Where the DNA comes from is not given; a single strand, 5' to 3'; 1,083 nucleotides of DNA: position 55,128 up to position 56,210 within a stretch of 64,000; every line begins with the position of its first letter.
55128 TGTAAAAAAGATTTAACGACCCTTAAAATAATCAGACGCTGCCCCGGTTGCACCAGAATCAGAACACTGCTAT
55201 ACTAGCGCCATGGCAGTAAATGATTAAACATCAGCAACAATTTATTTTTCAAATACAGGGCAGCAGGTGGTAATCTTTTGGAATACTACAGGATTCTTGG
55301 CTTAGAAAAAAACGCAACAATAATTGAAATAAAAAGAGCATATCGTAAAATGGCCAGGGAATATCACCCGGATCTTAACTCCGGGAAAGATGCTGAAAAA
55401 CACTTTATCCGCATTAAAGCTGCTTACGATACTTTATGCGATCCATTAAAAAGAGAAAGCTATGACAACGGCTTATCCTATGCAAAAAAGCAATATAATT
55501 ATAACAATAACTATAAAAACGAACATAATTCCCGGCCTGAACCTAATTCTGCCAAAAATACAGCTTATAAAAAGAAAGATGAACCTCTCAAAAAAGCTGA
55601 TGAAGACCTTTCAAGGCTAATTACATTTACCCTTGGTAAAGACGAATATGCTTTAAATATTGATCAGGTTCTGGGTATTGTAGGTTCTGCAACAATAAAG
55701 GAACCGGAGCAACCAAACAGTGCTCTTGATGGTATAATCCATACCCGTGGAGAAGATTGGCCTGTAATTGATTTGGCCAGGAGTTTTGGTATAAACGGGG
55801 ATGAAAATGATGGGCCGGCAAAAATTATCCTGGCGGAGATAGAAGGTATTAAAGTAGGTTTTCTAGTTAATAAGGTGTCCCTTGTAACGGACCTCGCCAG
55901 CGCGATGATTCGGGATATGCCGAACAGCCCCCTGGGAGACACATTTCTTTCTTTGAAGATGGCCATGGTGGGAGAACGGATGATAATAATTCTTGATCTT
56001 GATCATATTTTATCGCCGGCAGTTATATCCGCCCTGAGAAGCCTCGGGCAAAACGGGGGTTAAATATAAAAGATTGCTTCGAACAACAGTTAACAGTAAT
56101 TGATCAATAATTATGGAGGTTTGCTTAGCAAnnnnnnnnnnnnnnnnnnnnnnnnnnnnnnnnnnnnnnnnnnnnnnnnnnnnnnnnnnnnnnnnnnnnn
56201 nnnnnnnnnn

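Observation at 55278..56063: J-domain-CheW fusion with no chemotaxis genes in the window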

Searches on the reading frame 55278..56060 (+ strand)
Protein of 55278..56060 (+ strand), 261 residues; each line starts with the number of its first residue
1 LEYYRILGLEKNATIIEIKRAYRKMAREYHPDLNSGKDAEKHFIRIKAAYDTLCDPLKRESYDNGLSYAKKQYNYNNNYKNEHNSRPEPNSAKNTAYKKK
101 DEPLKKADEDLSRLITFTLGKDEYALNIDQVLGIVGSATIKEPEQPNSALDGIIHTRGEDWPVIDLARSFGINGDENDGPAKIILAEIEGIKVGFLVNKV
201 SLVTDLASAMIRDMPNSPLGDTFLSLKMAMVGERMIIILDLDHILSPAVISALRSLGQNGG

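Call 3: search_protein_families(library=pfam, proteins=[window:55278-56060:+], max_evalue=1)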
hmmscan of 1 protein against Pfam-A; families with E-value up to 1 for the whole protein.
window:55278-56060:+ (261 aa): 2 families
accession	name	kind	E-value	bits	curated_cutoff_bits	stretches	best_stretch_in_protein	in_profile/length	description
PF00226.36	DnaJ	-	1.7e-22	79.7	27.8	1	2-63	1-63/63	DnaJ domain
PF01584.24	CheW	-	1.3e-20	73.9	23.5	1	114-246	2-135/138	CheW-like domain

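Call 4: search_protein_families(library=ncbifam, proteins=[window:55278-56060:+], max_evalue=1)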
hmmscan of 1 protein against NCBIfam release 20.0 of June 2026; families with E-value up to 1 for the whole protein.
window:55278-56060:+ (261 aa): 19 families
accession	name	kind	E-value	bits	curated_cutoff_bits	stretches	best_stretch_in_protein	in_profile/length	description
TIGR02349.1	DnaJ_bact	equivalog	3.4e-22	79.3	377.2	1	2-83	1-85/354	molecular chaperone DnaJ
NF037946.1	terminal_TopJ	equivalog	6.5e-20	71.2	300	1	2-63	6-67/810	terminal organelle assembly protein TopJ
NF010871.0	PRK14278.1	equivalog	1.1e-18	67.3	502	1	2-66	4-68/378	molecular chaperone DnaJ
NF010892.0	PRK14299.1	equivalog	8.4e-18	64.6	392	1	2-65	5-68/291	chaperone protein DnaJ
NF008035.0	PRK10767.1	subfamily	8e-17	61.3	338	1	2-64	5-68/374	molecular chaperone DnaJ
TIGR03835.1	termin_org_DnaJ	equivalog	4.3e-16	58.5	512.25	1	2-64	3-65/871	terminal organelle assembly protein TopJ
NF010885.0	PRK14292.1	equivalog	7.1e-15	54.9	585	1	1-64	2-65/371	chaperone protein DnaJ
NF010872.0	PRK14279.1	equivalog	4.6e-14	52.3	556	1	2-64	10-73/394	molecular chaperone DnaJ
NF010874.0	PRK14281.1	equivalog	1.9e-13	50.3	619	1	2-64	4-67/397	chaperone protein DnaJ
NF007618.0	PRK10266.1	equivalog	3e-13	49.9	403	1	2-82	5-84/306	curved DNA-binding protein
NF010894.0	PRK14301.1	equivalog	1.9e-12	46.9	548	1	2-64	5-68/373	chaperone protein DnaJ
NF007903.0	PRK10612.1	equivalog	5.4e-11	42.5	260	1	114-251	19-157/167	chemotaxis protein CheW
NF050028.1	CldAdptActJ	equivalog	9.4e-10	38.9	150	1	2-62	3-69/93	cold adaptation protein ActJcold adaptation protein ActJ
NF006948.0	PRK09430.1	equivalog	3.5e-06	26.8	162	1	4-44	203-243/267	co-chaperone DjlA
TIGR00714.1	hscB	equivalog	2.7e-05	24.3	46.75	1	19-62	9-56/156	Fe-S protein assembly co-chaperone HscB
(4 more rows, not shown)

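Call 6: find_homologous_proteins(query=window:55278-56060:+, max_evalue=0.001)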
Query window:55278-56060:+ (261 aa): 16 proteins with E <= 0.001 among 513 candidates.
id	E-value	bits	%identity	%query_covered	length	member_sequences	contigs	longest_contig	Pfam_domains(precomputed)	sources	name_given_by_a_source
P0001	4.4e-169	578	100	100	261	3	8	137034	PF00226.37,PF01584.25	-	-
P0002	2.6e-126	438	77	98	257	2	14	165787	PF00226.37,PF01584.25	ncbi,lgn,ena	-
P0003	7.6e-69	250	47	98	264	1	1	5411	PF00226.37,PF01584.25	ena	-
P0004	5.2e-65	238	51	98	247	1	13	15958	PF00226.37,PF01584.25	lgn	-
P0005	1.3e-63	233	49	98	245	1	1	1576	PF00226.37,PF01584.25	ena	-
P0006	2.9e-60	222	45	99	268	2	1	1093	PF00226.37,PF01584.25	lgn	-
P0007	5.4e-9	54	47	30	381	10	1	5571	PF00226.37,PF15777.11,PF00684.26,PF01556.24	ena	-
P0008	5.9e-9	54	52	24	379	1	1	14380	PF00226.37,PF00684.26,PF01556.24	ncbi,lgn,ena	-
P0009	2.2e-8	52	51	24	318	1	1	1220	PF00226.37,PF01556.24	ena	-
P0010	4.5e-8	51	37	41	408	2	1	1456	PF00226.37,PF03781.23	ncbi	-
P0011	1.5e-7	49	32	52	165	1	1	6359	PF01584.25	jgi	jgi:purine-binding chemotaxis protein CheW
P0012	1.3e-6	46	49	25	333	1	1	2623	PF00226.37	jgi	jgi:hypothetical protein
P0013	3.8e-6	45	54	20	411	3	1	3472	PF00226.37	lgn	-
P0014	1.4e-5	43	32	51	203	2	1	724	PF01584.25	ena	-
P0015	5.5e-4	38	41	30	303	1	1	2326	PF00226.37,PF01556.24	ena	-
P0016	8.8e-4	37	34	40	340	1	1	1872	PF00226.37,PF01556.24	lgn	-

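Call 8: find_encoding_contigs(protein=P0002, flank=10000, max_places=4)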
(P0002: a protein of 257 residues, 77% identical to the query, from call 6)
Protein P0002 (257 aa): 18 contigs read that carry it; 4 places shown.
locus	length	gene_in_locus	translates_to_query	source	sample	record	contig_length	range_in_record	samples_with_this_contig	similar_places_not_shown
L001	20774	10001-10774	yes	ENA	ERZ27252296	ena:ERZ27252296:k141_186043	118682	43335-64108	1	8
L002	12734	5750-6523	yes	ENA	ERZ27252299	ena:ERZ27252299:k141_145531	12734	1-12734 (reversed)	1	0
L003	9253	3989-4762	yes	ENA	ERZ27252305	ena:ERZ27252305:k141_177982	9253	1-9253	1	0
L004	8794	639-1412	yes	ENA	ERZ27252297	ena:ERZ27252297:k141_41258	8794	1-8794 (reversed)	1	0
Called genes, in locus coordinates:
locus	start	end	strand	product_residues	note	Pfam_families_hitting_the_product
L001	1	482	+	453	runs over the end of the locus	PF04055:Radical_SAM, PF13186:SPASM (weak)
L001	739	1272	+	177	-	PF00036:EF-hand_1 (faint), PF00404:Dockerin_1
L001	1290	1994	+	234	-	PF01564:Spermine_synth (weak)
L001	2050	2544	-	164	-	PF00583:Acetyltransf_1, PF13508:Acetyltransf_7, PF13673:Acetyltransf_10, PF08445:FR47 (weak)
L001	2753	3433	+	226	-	-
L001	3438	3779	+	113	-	PF12840:HTH_20 (faint), PF01022:HTH_5 (weak), PF12802:MarR_2 (weak), PF13412:HTH_24 (weak), PF13601:HTH_34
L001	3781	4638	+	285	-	PF00005:ABC_tran, PF13304:AAA_21 (weak)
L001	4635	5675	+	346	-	PF12698:ABC2_membrane_3, PF24686:FLQE3_permease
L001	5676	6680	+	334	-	PF12698:ABC2_membrane_3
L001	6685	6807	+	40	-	-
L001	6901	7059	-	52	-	PF12669:FeoB_associated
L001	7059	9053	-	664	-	PF00009:GTP_EFTU (faint), PF01926:MMR_HSR1, PF02421:FeoB_N, PF07670:Gate, PF07664:FeoB_C, PF07670:Gate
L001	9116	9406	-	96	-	PF04023:FeoA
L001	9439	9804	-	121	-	PF01325:Fe_dep_repress, PF01047:MarR (weak), PF01978:TrmB (faint), PF12802:MarR_2 (weak), PF09339:HTH_IclR (weak), PF13412:HTH_24 (weak), PF13545:HTH_Crp_2 (faint), PF02742:Fe_dep_repr_C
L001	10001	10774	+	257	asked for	PF00226:DnaJ, PF01584:CheW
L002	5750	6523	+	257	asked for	PF00226:DnaJ, PF01584:CheW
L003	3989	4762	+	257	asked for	PF00226:DnaJ, PF01584:CheW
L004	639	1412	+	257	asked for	PF00226:DnaJ, PF01584:CheW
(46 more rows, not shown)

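Call 9: find_encoding_contigs(protein=P0004, flank=10000, max_places=3)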
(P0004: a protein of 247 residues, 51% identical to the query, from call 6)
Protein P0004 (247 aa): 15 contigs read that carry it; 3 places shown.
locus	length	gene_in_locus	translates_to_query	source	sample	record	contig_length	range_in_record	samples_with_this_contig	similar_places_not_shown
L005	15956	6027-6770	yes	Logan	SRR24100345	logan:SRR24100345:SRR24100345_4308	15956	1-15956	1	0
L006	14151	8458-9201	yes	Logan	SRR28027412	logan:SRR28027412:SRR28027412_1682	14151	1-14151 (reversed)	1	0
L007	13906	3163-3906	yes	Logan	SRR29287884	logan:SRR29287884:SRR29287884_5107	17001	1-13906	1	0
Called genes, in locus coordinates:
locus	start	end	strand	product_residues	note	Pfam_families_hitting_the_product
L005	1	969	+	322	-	?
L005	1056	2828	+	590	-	PF05192:MutS_III (weak), PF00488:MutS_V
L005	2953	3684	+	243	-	PF00440:TetR_N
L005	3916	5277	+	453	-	PF04055:Radical_SAM, PF13353:Fer4_12 (faint), PF13186:SPASM (weak)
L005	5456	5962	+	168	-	PF00404:Dockerin_1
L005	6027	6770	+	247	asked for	PF00226:DnaJ, PF01584:CheW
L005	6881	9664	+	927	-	PF01590:GAF (faint), PF08447:PAS_3, PF00989:PAS (weak), PF08448:PAS_4, PF13426:PAS_9 (weak), PF00990:GGDEF, PF13487:HD_5, PF01966:HD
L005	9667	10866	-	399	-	PF00365:PFK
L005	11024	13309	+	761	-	PF07833:Cu_amine_oxidN1, PF01520:Amidase_3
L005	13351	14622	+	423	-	PF03575:Peptidase_S51 (weak), PF23493:CysS_C (faint)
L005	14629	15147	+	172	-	PF13238:AAA_18 (weak), PF01202:SKI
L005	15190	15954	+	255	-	?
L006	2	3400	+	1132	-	?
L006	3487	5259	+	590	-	PF05192:MutS_III (weak), PF00488:MutS_V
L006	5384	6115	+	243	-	PF00440:TetR_N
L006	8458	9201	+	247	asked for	PF00226:DnaJ, PF01584:CheW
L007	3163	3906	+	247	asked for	PF00226:DnaJ, PF01584:CheW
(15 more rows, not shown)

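Call 10: find_encoding_contigs(protein=P0003, flank=10000, max_places=3)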
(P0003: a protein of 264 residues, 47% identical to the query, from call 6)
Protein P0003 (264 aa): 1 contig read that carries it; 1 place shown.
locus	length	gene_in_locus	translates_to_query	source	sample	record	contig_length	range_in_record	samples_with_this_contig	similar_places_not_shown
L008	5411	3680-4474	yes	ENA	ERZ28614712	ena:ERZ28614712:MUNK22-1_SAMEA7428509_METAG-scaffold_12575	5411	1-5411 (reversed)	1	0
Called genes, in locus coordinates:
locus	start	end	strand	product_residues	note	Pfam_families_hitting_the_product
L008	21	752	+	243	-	PF00440:TetR_N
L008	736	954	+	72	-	-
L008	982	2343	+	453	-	PF04055:Radical_SAM, PF13353:Fer4_12 (weak), PF13186:SPASM (weak)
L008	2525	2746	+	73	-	-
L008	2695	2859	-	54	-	PF13490:zf-HC2 (weak)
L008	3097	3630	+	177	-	PF00404:Dockerin_1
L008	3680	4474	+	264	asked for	PF00226:DnaJ, PF01584:CheW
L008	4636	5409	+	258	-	?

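Call 11: find_related_loci(query=A1, collection=genome_contigs, flank=10000)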
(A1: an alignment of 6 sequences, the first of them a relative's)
Query A1 (261 aa) in genome_contigs; peptide patterns used: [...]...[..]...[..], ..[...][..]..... (x = any residue, [..] = any of these).
599 stretches matched a pattern (row limit reached: there are more); 586 encode a relative of the query (tblastn E <= 1e-3); the best 80 are kept; 80 distinct loci.
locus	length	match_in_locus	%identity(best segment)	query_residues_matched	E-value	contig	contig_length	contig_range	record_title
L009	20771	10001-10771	77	1-257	1e-133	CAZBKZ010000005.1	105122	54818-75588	MAG TPA_asm: uncultured Syntrophomonadaceae bacterium isolate SRP241341_co1_200 genome assembly, contig: NODE_245_length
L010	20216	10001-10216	51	2-72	1e-18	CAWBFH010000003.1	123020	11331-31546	MAG: uncultured Solirubrobacterales bacterium isolate MFD02671.bin.1.59 genome assembly, contig: contig_17118, whole gen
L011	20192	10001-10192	56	2-64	2e-18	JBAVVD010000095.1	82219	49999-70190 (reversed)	MAG: Candidatus Aminicenantales bacterium isolate MFD01647_ilm_asm_bin15 k127_267694, whole genome shotgun sequence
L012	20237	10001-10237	53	2-80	4e-18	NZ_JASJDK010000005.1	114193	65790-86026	MAG: Mastigocoleus sp. MO_188.B34 MO_188.c_33, whole genome shotgun sequence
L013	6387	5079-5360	44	3-96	4e-18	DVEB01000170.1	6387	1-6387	MAG TPA_asm: Synechococcales cyanobacterium M55_K2018_004 NODE_3420_length_6387_cov_6.204043, whole genome shotgun seque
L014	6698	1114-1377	48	2-87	6e-18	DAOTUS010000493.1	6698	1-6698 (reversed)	MAG TPA_asm: Herpetosiphonaceae bacterium isolate F20_78 k119_811888, whole genome shotgun sequence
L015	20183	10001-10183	59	3-63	1e-17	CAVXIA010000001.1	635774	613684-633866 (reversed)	MAG: uncultured Conexibacteraceae bacterium isolate MFD05502.bin.1.136 genome assembly, contig: contig_12717, whole geno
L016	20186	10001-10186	58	1-62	1e-17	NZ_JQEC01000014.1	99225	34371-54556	Colwellia psychrerythraea strain GAB14E ctg22, whole genome shotgun sequence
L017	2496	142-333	59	2-64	2e-17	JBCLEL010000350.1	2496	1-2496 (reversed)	Chloroflexota bacterium isolate SLM_LV1_BS-A02 Node_350_length_2496_cov_75.479364, whole genome shotgun sequence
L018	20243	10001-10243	47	2-85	2e-17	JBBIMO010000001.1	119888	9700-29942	MAG: Chloroflexota bacterium isolate BQS170218_bin_234 NODE_63_length_119888_cov_6.630352, whole genome shotgun sequence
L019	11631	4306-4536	47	3-78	2e-17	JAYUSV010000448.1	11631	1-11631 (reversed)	MAG: Synechococcales cyanobacterium isolate GL117_UP_metabinner_9 GL117_UP_metabinner_9_447, whole genome shotgun sequen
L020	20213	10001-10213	54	3-72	3e-17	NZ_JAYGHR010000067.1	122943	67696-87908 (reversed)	Limnoraphis robusta BA-68 BA1 NODE_16_length_122943_cov_23.251311, whole genome shotgun sequence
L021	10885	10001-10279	46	3-89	3e-17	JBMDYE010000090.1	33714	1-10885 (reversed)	MAG: Planktothrix sp. isolate FCentRs1_7 FCentRs1_contig90, whole genome shotgun sequence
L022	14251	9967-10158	56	2-64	4e-17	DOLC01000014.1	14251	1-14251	MAG TPA_asm: Peptococcaceae bacterium isolate UBA12545 contig_2850, whole genome shotgun sequence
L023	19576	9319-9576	44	1-95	3e-17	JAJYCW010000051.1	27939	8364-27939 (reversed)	MAG: bacterium isolate BP9.bin74 NODE_2859_length_27939_cov_1.479397, whole genome shotgun sequence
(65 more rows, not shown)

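Call 15: find_encoding_contigs(protein=P0001, flank=10000, max_places=3)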
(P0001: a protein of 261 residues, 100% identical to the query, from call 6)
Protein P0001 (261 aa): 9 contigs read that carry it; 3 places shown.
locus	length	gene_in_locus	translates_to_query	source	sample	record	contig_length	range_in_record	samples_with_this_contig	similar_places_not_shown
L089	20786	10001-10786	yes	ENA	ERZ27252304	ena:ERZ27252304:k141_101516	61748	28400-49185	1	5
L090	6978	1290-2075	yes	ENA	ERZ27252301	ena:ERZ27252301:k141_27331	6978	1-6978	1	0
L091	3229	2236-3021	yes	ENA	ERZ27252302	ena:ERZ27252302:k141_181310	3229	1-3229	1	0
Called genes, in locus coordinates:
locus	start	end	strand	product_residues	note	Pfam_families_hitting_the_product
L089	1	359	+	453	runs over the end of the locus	PF04055:Radical_SAM, PF13353:Fer4_12 (faint), PF13186:SPASM (weak)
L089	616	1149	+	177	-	PF00404:Dockerin_1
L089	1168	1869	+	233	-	PF01564:Spermine_synth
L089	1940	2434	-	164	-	PF00583:Acetyltransf_1, PF13508:Acetyltransf_7, PF13673:Acetyltransf_10, PF08445:FR47 (faint)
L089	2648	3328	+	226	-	-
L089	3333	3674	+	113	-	PF01022:HTH_5 (weak), PF12802:MarR_2 (weak), PF13601:HTH_34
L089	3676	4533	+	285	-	PF00005:ABC_tran, PF13304:AAA_21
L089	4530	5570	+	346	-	PF12698:ABC2_membrane_3, PF24686:FLQE3_permease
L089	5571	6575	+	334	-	PF12698:ABC2_membrane_3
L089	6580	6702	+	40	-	-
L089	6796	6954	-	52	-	PF12669:FeoB_associated (faint)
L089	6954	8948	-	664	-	PF00009:GTP_EFTU (faint), PF01926:MMR_HSR1, PF02421:FeoB_N, PF03193:RsgA_GTPase (faint), PF07670:Gate, PF07664:FeoB_C, PF07670:Gate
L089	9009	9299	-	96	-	PF04023:FeoA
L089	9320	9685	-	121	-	PF01325:Fe_dep_repress, PF01047:MarR (weak), PF02742:Fe_dep_repr_C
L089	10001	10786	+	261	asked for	PF00226:DnaJ, PF01584:CheW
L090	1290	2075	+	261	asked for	PF00226:DnaJ, PF01584:CheW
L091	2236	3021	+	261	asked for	PF00226:DnaJ, PF01584:CheW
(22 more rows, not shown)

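Call 20: search_protein_representatives(alignment_id=A1)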
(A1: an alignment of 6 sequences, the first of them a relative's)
Query: 6 sequences, 257 profile positions. Proteins with E-value up to 0.001 (for the whole library): 169149; up to 1e-10: 37689; up to 1e-30: 224. The best 150 are listed.
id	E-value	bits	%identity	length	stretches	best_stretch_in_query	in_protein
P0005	3.6e-121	419.8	-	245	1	1-257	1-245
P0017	4.2e-76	272.1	-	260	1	1-257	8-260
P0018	2.6e-68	246.6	-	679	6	2-69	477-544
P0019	7.7e-56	205.7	-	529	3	108-247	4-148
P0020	6.2e-52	192.9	-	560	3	102-254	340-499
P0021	3.7e-51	190.4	-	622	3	104-251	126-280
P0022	2.9e-50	187.4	-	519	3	112-253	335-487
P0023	6.9e-50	186.2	-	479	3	93-256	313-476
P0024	5.9e-48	179.9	-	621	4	79-247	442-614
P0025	6.5e-48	179.7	-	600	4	109-253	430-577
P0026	6.7e-48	179.7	-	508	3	85-244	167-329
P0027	1.3e-47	178.8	-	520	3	94-248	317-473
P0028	1.9e-47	178.2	-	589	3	100-246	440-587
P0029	8.6e-47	176.0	-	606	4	111-256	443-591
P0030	1.5e-46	175.2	-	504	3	91-248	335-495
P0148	5.5e-36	140.6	-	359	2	91-251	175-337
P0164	5.8e-35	137.3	-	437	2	105-250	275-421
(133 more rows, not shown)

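Call 21: search_protein_families(library=pfam, proteins=[P0017, P0018, P0148, P0164, P0019], max_evalue=0.001)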
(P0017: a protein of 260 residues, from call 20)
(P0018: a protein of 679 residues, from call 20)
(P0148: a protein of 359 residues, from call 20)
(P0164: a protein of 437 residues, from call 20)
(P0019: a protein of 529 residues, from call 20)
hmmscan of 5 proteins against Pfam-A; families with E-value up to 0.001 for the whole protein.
P0017 (260 aa): 2 families
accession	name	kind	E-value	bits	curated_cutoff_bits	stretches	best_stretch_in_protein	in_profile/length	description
PF01584.24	CheW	-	2.7e-23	82.6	23.5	1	117-249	2-135/138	CheW-like domain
PF00226.36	DnaJ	-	3.9e-20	72.2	27.8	1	9-70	1-63/63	DnaJ domain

P0018 (679 aa): 5 families
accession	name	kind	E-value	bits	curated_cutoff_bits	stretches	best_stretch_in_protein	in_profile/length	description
PF00226.36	DnaJ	-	1.2e-121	397.2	27.8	6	231-292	1-63/63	DnaJ domain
PF19872.4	DUF6345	-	1.1e-06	28.8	26.9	0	245-272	160-187/221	Family of unknown function (DUF6345)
PF13446.11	RPT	-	4.1e-06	27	28.2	0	19-49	6-35/59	A repeated domain in UCH-protein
PF00191.25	Annexin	-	1.7e-05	25.2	25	0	475-503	17-45/66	Annexin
PF10041.14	DUF2277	-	0.00031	21.5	25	0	606-626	10-30/78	Uncharacterized conserved protein (DUF2277)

P0148 (359 aa): 1 family
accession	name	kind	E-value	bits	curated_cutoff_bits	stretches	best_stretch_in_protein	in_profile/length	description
PF01584.24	CheW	-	9.4e-68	226.6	23.5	2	198-333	1-136/138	CheW-like domain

P0164 (437 aa): 1 family
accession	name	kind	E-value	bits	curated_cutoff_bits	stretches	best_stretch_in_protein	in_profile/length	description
PF01584.24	CheW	-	6.7e-69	230.3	23.5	2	283-419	1-137/138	CheW-like domain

P0019 (529 aa): 1 family
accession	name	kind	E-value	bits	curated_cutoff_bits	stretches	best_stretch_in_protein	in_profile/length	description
PF01584.24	CheW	-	4.3e-109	360.5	23.5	3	11-149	1-137/138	CheW-like domain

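Call 26: list_cluster_members(proteins=[P0001, P0002, P0003, P0004, P0005, P0006])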
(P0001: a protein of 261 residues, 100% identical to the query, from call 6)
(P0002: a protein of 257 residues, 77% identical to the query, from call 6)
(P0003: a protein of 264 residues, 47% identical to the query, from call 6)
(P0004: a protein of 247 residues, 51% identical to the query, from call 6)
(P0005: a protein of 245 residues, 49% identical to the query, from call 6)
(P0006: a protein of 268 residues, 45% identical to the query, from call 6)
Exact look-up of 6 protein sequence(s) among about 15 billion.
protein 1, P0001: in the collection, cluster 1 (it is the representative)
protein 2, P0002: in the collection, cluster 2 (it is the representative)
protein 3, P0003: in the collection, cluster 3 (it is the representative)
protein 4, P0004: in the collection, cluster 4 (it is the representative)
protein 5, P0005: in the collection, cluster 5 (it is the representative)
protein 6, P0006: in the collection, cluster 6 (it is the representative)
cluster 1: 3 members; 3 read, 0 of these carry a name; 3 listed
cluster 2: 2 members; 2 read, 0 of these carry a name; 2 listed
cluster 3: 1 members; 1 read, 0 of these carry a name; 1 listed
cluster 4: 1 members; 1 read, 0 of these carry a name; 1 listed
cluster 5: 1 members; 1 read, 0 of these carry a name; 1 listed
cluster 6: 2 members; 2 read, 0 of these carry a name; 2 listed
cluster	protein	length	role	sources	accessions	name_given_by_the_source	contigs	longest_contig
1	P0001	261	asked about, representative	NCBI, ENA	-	-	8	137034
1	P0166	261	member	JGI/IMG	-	-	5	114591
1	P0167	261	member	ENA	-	-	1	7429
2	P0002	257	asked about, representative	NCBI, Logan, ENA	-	-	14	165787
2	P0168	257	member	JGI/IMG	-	-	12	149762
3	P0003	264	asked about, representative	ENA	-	-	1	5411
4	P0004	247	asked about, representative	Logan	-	-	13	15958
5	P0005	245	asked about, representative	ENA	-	-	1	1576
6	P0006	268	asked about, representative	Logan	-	-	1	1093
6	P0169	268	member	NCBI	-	-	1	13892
